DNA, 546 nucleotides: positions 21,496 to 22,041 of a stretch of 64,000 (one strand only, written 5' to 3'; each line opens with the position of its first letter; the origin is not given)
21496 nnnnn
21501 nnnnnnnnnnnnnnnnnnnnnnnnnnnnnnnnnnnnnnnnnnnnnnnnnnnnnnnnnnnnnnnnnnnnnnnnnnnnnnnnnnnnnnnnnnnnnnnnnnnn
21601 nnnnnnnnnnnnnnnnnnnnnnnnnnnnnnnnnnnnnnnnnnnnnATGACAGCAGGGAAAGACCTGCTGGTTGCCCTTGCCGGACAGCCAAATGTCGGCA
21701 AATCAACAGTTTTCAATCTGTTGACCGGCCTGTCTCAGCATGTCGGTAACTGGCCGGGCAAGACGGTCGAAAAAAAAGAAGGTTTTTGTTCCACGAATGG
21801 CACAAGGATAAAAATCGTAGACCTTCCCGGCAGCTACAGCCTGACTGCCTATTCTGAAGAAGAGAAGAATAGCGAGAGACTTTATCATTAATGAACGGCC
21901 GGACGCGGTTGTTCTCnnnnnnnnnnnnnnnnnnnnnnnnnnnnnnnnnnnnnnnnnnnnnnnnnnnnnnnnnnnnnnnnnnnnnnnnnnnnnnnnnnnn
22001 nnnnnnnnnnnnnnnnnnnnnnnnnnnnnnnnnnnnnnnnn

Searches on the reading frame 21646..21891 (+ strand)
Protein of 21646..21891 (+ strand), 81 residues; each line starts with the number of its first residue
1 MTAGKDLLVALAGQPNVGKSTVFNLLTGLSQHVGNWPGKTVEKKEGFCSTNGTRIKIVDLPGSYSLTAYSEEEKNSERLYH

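Call 5: search_protein_families(library=pfam, proteins=[window:21646-21891:+], max_evalue=0.01)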
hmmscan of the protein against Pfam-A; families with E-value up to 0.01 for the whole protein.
window:21646-21891:+ (81 aa): 4 families
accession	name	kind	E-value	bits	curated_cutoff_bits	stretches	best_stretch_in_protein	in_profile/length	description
PF02421.24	FeoB_N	-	2.5e-30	105.5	27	1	9-76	3-70/156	Ferrous iron transport protein B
PF01926.29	MMR_HSR1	-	7.7e-17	61.9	21.9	1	9-72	2-64/113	50S ribosome-binding GTPase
PF09439.16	SRPRB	-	0.0014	18.5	25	1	9-68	6-61/178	Signal recognition particle receptor beta subunit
PF00350.29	Dynamin_N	-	0.0062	17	27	0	9-29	1-21/168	Dynamin family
